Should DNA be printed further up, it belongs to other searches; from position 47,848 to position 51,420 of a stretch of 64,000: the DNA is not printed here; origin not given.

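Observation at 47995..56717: Bacterial-type addB-addA helicase-nuclease operon in an archaeal chromosome, with an iron-staple Cys set in both subunits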

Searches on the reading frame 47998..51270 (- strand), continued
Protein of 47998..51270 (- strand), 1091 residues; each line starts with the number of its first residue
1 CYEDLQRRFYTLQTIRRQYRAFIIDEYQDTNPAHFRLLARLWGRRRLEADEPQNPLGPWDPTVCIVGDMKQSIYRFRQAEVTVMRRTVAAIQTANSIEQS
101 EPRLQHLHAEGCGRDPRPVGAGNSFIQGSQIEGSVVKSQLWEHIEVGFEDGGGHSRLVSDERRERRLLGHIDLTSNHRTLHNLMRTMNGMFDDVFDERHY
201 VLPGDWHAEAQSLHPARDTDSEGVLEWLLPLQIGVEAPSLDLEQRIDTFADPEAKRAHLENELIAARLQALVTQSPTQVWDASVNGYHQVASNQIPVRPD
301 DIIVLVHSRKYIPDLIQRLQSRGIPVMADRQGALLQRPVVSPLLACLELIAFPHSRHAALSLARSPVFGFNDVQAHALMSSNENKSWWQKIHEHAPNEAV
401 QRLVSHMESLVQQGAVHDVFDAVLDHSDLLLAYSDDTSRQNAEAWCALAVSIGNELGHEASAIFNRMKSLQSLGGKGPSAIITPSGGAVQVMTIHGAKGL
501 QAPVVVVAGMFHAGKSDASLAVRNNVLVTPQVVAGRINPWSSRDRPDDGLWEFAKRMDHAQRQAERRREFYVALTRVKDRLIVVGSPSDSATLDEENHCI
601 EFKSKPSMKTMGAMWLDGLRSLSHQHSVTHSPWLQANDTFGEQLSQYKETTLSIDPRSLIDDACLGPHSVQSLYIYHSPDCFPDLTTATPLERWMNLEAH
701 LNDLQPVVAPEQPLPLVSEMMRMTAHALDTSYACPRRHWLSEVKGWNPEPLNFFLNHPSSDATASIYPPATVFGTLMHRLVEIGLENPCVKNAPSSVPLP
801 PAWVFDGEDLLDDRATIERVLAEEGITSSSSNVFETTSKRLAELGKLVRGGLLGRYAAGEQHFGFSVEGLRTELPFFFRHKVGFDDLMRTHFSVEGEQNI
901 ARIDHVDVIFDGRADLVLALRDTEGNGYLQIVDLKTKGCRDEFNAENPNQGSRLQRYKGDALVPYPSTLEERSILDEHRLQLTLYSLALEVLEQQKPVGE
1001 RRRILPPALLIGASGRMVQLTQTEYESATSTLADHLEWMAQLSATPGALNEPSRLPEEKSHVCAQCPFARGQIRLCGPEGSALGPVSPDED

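Call 74: search_protein_families(library=ncbifam, proteins=[P0243, P0245, P0253, P0254, P0255, P0256, P0259, P0266], max_evalue=1e-10)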
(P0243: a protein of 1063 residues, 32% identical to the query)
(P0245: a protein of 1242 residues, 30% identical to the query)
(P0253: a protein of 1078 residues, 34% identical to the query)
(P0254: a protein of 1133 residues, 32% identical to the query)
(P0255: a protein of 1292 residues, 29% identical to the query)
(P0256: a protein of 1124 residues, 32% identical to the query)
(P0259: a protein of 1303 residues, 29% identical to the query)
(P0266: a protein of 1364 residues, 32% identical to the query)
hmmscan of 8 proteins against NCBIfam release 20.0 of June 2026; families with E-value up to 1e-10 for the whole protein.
P0243 (1063 aa): 14 families
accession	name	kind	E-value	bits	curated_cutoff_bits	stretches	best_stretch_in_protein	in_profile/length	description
TIGR02785.1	addA_Gpos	equivalog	1.4e-79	268.3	707.65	4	171-441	202-485/1234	helicase-exonuclease AddAB subunit AddA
TIGR02784.1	addA_alphas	equivalog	1.3e-74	252.3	860.75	2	467-794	544-871/1138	double-strand break repair helicase AddA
TIGR00609.1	recB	equivalog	3e-65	221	696.05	1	84-793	108-813/1175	exodeoxyribonuclease V subunit beta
TIGR01073.1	pcrA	equivalog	2.6e-56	191.4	911.2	2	293-584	152-418/725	DNA helicase PcrA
NF008743.0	PRK11773.1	equivalog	4.5e-47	160.8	965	2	2-119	9-115/720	DNA helicase II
TIGR01074.1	rep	equivalog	1.1e-46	159.4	951.45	2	289-586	148-417/668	DNA helicase Rep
TIGR01075.1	uvrD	equivalog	1.3e-45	155.9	1144.45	2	2-120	4-111/715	DNA helicase II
NF010485.0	PRK13909.1-2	equivalog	6.3e-43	147.1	650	2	301-450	279-438/909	RecB-like helicase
NF010487.0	PRK13909.1-4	equivalog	8.8e-35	120.2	759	1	315-561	290-526/924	RecB-like helicase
NF008172.0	PRK10919.1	equivalog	1.2e-34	119.5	1168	1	289-435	149-290/673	DNA helicase Rep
NF008128.0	PRK10876.1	equivalog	4.1e-34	117.5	1697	1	304-784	329-809/1181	exodeoxyribonuclease V subunit beta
NF008276.0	PRK11054.1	equivalog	5.5e-24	84.6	543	1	315-438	400-518/684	DNA helicase IV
NF010486.0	PRK13909.1-3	equivalog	5.7e-17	61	1109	0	323-539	301-512/921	RecB-like helicase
NF010484.0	PRK13909.1-1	equivalog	1.1e-16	59.8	1074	0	17-69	8-57/945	RecB-like helicase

P0245 (1242 aa): 14 families
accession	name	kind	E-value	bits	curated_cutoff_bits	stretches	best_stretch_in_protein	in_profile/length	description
TIGR02785.1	addA_Gpos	equivalog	1.8e-101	340.8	707.65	2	332-901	328-884/1234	helicase-exonuclease AddAB subunit AddA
TIGR02784.1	addA_alphas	equivalog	1.8e-88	298.2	860.75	2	103-710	112-701/1138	double-strand break repair helicase AddA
TIGR01073.1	pcrA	equivalog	1.7e-64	218.4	911.2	3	342-500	162-301/725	DNA helicase PcrA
TIGR00609.1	recB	equivalog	2.9e-55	188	696.05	1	343-894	323-811/1175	exodeoxyribonuclease V subunit beta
NF010485.0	PRK13909.1-2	equivalog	3.7e-41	141.3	650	1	333-497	272-429/909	RecB-like helicase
TIGR01074.1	rep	equivalog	5.3e-38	130.7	951.45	2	593-820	339-576/668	DNA helicase Rep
NF008743.0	PRK11773.1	equivalog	4.7e-37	127.7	965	1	4-142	8-125/720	DNA helicase II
TIGR01075.1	uvrD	equivalog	1.4e-34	119.5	1144.45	1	346-494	165-294/715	DNA helicase II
NF008128.0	PRK10876.1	equivalog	8.8e-31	106.4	1697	1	340-681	326-638/1181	exodeoxyribonuclease V subunit beta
NF010487.0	PRK13909.1-4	equivalog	3.8e-29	101.5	759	1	341-498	276-426/924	RecB-like helicase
NF008276.0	PRK11054.1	equivalog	2.2e-26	92.5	543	1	305-464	351-497/684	DNA helicase IV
NF008172.0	PRK10919.1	equivalog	1.1e-23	83.4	1168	0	343-447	161-255/673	DNA helicase Rep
NF010484.0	PRK13909.1-1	equivalog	1.1e-15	56.5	1074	0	351-514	301-457/945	RecB-like helicase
NF010486.0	PRK13909.1-3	equivalog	3.6e-13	48.5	1109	0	342-494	281-425/921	RecB-like helicase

P0253 (1078 aa): 14 families
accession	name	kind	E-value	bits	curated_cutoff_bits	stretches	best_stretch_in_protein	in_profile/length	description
TIGR02784.1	addA_alphas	equivalog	2.9e-118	396.9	860.75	1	11-894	7-905/1138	double-strand break repair helicase AddA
TIGR02785.1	addA_Gpos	equivalog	2.3e-83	280.8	707.65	1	10-875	10-895/1234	helicase-exonuclease AddAB subunit AddA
NF010485.0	PRK13909.1-2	equivalog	7.5e-81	272.6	650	1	19-1051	8-887/909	RecB-like helicase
NF010487.0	PRK13909.1-4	equivalog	3.3e-71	240.7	759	2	19-610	9-525/924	RecB-like helicase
TIGR00609.1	recB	equivalog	3.8e-68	230.6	696.05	1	17-867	12-820/1175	exodeoxyribonuclease V subunit beta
TIGR01073.1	pcrA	equivalog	5.5e-48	163.9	911.2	3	281-432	115-256/725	DNA helicase PcrA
NF010486.0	PRK13909.1-3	equivalog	3.1e-40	138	1109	1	342-507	294-455/921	RecB-like helicase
NF010484.0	PRK13909.1-1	equivalog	3.4e-38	131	1074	2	15-166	6-160/945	RecB-like helicase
TIGR01074.1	rep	equivalog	3.7e-37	127.9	951.45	2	551-790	332-576/668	DNA helicase Rep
TIGR01075.1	uvrD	equivalog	2e-35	122.3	1144.45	1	335-432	167-255/715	DNA helicase II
NF008743.0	PRK11773.1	equivalog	5.6e-34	117.6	965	1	334-432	171-260/720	DNA helicase II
NF008128.0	PRK10876.1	equivalog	1.4e-29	102.4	1697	1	343-660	342-650/1181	exodeoxyribonuclease V subunit beta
NF008172.0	PRK10919.1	equivalog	1.2e-25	89.9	1168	0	340-441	171-263/673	DNA helicase Rep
NF008276.0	PRK11054.1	equivalog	1.1e-20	73.7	543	0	284-436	344-483/684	DNA helicase IV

P0254 (1133 aa): 14 families
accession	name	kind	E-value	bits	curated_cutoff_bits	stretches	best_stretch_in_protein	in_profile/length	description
TIGR02784.1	addA_alphas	equivalog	1.1e-164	550.6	860.75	1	4-1125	5-1131/1138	double-strand break repair helicase AddA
TIGR02785.1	addA_Gpos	equivalog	1.7e-94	317.7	707.65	2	14-488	19-482/1234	helicase-exonuclease AddAB subunit AddA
NF010485.0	PRK13909.1-2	equivalog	4.9e-78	263.3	650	2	347-881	283-708/909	RecB-like helicase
NF010487.0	PRK13909.1-4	equivalog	2.8e-68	231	759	2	340-622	272-517/924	RecB-like helicase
TIGR00609.1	recB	equivalog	8.9e-66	222.8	696.05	1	16-886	16-823/1175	exodeoxyribonuclease V subunit beta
TIGR01073.1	pcrA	equivalog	5.8e-46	157.2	911.2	2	350-487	171-294/725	DNA helicase PcrA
TIGR01075.1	uvrD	equivalog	1.7e-42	145.7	1144.45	2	347-487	167-293/715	DNA helicase II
NF008743.0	PRK11773.1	equivalog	3.7e-38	131.4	965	2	575-803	342-576/720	DNA helicase II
NF010484.0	PRK13909.1-1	equivalog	4e-38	130.8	1074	2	310-488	262-437/945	RecB-like helicase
TIGR01074.1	rep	equivalog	5.5e-34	117.4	951.45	1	345-494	163-298/668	DNA helicase Rep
NF010486.0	PRK13909.1-3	equivalog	3.5e-33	114.7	1109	1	354-487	294-424/921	RecB-like helicase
NF008128.0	PRK10876.1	equivalog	3.6e-26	91.2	1697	1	350-887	337-832/1181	exodeoxyribonuclease V subunit beta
NF008276.0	PRK11054.1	equivalog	2.9e-22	78.9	543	1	350-494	397-524/684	DNA helicase IV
NF008172.0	PRK10919.1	equivalog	3.3e-18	65.2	1168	0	303-490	124-295/673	DNA helicase Rep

P0255 (1292 aa): 14 families
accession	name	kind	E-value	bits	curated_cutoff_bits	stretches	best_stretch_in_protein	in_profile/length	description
TIGR02785.1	addA_Gpos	equivalog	9e-106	355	707.65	1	7-951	2-882/1234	helicase-exonuclease AddAB subunit AddA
TIGR02784.1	addA_alphas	equivalog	5.9e-94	316.3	860.75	1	119-949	112-871/1138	double-strand break repair helicase AddA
TIGR00609.1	recB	equivalog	9.8e-57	192.8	696.05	1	375-945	329-810/1175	exodeoxyribonuclease V subunit beta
TIGR01073.1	pcrA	equivalog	6.1e-56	190.2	911.2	3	629-872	343-574/725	DNA helicase PcrA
NF010485.0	PRK13909.1-2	equivalog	7.4e-47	160.1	650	1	371-583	281-466/909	RecB-like helicase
TIGR01075.1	uvrD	equivalog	1.2e-41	142.9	1144.45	2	631-873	343-575/715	DNA helicase II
NF008743.0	PRK11773.1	equivalog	6.5e-39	133.9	965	1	631-872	348-579/720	DNA helicase II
NF010487.0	PRK13909.1-4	equivalog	6.7e-33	114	759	1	381-583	283-470/924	RecB-like helicase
TIGR01074.1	rep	equivalog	1.5e-31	109.4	951.45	1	632-886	343-592/668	DNA helicase Rep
NF008128.0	PRK10876.1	equivalog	2.7e-27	94.9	1697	0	395-487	352-437/1181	exodeoxyribonuclease V subunit beta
NF008172.0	PRK10919.1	equivalog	2.7e-21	75.5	1168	0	376-476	165-254/673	DNA helicase Rep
NF008276.0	PRK11054.1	equivalog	1.2e-20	73.6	543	0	377-482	394-488/684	DNA helicase IV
NF010486.0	PRK13909.1-3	equivalog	1.1e-15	56.8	1109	1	388-482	298-392/921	RecB-like helicase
NF010484.0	PRK13909.1-1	equivalog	3.5e-12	44.9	1074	0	411-491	338-416/945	RecB-like helicase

P0256 (1124 aa): 14 families
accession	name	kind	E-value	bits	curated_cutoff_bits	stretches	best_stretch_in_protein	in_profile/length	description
TIGR02784.1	addA_alphas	equivalog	6.9e-127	425.4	860.75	1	13-908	6-898/1138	double-strand break repair helicase AddA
TIGR02785.1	addA_Gpos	equivalog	3.2e-71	240.6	707.65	2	349-883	340-878/1234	helicase-exonuclease AddAB subunit AddA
NF010485.0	PRK13909.1-2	equivalog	1.2e-55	189.2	650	2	340-495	276-431/909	RecB-like helicase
TIGR00609.1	recB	equivalog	2.4e-51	175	696.05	1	358-881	334-810/1175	exodeoxyribonuclease V subunit beta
TIGR01073.1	pcrA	equivalog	1.1e-43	149.7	911.2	2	584-812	342-572/725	DNA helicase PcrA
NF010487.0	PRK13909.1-4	equivalog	3.3e-42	144.8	759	2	313-492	244-423/924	RecB-like helicase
TIGR01075.1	uvrD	equivalog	5e-41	140.8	1144.45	2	585-810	341-570/715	DNA helicase II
NF008743.0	PRK11773.1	equivalog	6.9e-39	133.8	965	1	585-809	346-574/720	DNA helicase II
TIGR01074.1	rep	equivalog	4.6e-29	101.2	951.45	0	21-69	18-67/668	DNA helicase Rep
NF008128.0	PRK10876.1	equivalog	1.7e-28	98.8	1697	1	356-680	338-646/1181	exodeoxyribonuclease V subunit beta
NF010484.0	PRK13909.1-1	equivalog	8.5e-24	83.4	1074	0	21-72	9-60/945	RecB-like helicase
NF008276.0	PRK11054.1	equivalog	1.7e-20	73.1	543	0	392-455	426-485/684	DNA helicase IV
NF010486.0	PRK13909.1-3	equivalog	2.9e-20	71.9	1109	0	364-455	299-392/921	RecB-like helicase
NF008172.0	PRK10919.1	equivalog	1.8e-18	66.1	1168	0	357-451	171-256/673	DNA helicase Rep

P0259 (1303 aa): 13 families
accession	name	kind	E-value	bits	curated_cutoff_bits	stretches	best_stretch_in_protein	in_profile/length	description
TIGR02785.1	addA_Gpos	equivalog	9.7e-87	292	707.65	2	373-954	329-881/1234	helicase-exonuclease AddAB subunit AddA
TIGR02784.1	addA_alphas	equivalog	1.1e-86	292.3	860.75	1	138-958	112-876/1138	double-strand break repair helicase AddA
TIGR00609.1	recB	equivalog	7.2e-60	203.2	696.05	1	393-958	334-819/1175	exodeoxyribonuclease V subunit beta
TIGR01073.1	pcrA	equivalog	1.5e-57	195.5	911.2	2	646-880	345-581/725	DNA helicase PcrA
TIGR01075.1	uvrD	equivalog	6.1e-39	133.9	1144.45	2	646-873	343-574/715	DNA helicase II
TIGR01074.1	rep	equivalog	1.9e-38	132.2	951.45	2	646-874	342-578/668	DNA helicase Rep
NF008743.0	PRK11773.1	equivalog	7.8e-37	127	965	2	646-873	348-579/720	DNA helicase II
NF010485.0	PRK13909.1-2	equivalog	8.3e-35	120.3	650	1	375-539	275-430/909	RecB-like helicase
NF008128.0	PRK10876.1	equivalog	7.3e-33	113.3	1697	1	393-536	340-464/1181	exodeoxyribonuclease V subunit beta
NF008172.0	PRK10919.1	equivalog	3.2e-25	88.4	1168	0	384-487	163-253/673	DNA helicase Rep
NF010487.0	PRK13909.1-4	equivalog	2.1e-20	72.6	759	1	391-539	288-427/924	RecB-like helicase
NF008276.0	PRK11054.1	equivalog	1.2e-16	60.4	543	1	372-501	379-492/684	DNA helicase IV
NF010484.0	PRK13909.1-1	equivalog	3.5e-11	41.6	1074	0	392-499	303-412/945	RecB-like helicase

P0266 (1364 aa): 14 families
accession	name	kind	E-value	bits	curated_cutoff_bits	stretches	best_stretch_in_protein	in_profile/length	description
TIGR02785.1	addA_Gpos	equivalog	7e-83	279.2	707.65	3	513-978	460-892/1234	helicase-exonuclease AddAB subunit AddA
TIGR02784.1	addA_alphas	equivalog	3.6e-79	267.4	860.75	2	642-1066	575-967/1138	double-strand break repair helicase AddA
TIGR00609.1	recB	equivalog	1.4e-61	208.9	696.05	3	374-477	334-432/1175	exodeoxyribonuclease V subunit beta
TIGR01073.1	pcrA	equivalog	2.1e-49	168.6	911.2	2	369-468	169-259/725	DNA helicase PcrA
TIGR01075.1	uvrD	equivalog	6.3e-47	160.3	1144.45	2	374-471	173-261/715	DNA helicase II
NF008743.0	PRK11773.1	equivalog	8e-47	160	965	2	374-468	178-263/720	DNA helicase II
NF010485.0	PRK13909.1-2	equivalog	1.4e-45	155.9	650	2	18-193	3-181/909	RecB-like helicase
TIGR01074.1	rep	equivalog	4.1e-38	131.1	951.45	1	371-466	168-254/668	DNA helicase Rep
NF008128.0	PRK10876.1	equivalog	2.6e-32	111.5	1697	1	371-476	338-437/1181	exodeoxyribonuclease V subunit beta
NF010487.0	PRK13909.1-4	equivalog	1.1e-30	106.6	759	0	381-469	296-387/924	RecB-like helicase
NF008172.0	PRK10919.1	equivalog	1.3e-29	103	1168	1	370-465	168-254/673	DNA helicase Rep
NF008276.0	PRK11054.1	equivalog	7.1e-25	87.6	543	0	7-85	197-266/684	DNA helicase IV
NF010484.0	PRK13909.1-1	equivalog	2.3e-17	62.1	1074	0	20-84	7-60/945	RecB-like helicase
NF010486.0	PRK13909.1-3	equivalog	4e-14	51.6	1109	0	402-469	323-390/921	RecB-like helicase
